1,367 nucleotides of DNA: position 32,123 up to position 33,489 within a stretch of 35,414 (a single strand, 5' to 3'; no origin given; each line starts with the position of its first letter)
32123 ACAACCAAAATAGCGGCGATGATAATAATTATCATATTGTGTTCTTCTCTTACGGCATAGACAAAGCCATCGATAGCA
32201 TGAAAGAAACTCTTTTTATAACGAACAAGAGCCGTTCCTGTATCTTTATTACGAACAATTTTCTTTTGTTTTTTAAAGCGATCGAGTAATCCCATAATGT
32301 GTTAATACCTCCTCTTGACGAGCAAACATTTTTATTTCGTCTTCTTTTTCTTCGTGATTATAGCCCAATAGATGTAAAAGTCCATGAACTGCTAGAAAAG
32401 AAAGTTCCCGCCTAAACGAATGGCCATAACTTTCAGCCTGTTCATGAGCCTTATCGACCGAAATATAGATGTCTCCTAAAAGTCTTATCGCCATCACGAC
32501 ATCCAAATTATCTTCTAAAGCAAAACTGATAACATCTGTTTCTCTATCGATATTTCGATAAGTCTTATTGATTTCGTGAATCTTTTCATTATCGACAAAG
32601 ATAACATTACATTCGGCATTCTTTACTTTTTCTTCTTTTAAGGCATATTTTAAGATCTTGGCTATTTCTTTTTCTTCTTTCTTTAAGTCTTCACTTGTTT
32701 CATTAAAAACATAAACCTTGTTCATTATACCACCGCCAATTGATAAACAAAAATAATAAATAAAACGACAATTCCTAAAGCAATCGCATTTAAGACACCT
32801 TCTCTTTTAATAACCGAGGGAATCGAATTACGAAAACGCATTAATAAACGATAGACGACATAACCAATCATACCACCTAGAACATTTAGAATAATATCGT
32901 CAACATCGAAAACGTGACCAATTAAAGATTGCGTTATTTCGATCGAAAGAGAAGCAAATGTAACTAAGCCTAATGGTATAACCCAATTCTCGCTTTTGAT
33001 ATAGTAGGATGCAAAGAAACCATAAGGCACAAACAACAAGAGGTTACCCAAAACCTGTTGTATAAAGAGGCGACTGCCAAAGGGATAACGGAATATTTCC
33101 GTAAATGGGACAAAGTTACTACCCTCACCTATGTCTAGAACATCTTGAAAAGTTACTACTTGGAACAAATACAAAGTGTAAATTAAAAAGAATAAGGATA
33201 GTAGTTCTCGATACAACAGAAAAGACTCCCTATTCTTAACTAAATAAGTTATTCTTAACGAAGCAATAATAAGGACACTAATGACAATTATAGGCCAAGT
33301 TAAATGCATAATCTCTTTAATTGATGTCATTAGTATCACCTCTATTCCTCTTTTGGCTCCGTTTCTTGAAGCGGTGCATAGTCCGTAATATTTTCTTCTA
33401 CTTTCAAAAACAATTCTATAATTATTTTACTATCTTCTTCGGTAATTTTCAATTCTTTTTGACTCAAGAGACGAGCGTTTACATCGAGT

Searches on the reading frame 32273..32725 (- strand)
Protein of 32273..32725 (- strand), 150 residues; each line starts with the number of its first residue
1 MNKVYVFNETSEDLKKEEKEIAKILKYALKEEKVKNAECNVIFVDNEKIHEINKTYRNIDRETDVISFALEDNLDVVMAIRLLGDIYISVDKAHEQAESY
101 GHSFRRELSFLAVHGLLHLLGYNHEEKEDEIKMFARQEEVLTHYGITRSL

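Call 6: search_protein_families(library=phrogs, proteins=[window:32273-32725:-], max_evalue=0.01)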
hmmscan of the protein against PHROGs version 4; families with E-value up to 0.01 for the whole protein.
window:32273-32725:- (150 aa): 0 families

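Call 18: search_protein_families(library=pfam, proteins=[window:32273-32725:-], max_evalue=0.001)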
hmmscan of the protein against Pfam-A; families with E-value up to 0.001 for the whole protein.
window:32273-32725:- (150 aa): 1 family
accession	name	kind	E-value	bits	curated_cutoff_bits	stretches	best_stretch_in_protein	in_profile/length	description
PF02130.23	YbeY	-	5.7e-45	152.8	25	1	15-143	5-128/129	Endoribonuclease YbeY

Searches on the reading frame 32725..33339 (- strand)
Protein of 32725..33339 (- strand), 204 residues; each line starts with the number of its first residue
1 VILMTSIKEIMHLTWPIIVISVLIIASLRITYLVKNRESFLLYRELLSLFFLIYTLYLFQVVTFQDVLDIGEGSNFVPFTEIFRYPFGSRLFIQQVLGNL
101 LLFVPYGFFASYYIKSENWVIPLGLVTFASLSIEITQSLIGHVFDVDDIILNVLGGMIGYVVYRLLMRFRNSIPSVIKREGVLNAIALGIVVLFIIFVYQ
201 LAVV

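Call 18: search_protein_families(library=pfam, proteins=[window:32725-33339:-], max_evalue=0.001)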
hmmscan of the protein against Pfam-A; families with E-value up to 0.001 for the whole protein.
window:32725-33339:- (204 aa): 1 family
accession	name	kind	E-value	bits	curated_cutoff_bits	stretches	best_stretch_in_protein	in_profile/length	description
PF04892.17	VanZ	-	1.4e-21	77.8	30.1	1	51-166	1-125/126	VanZ like family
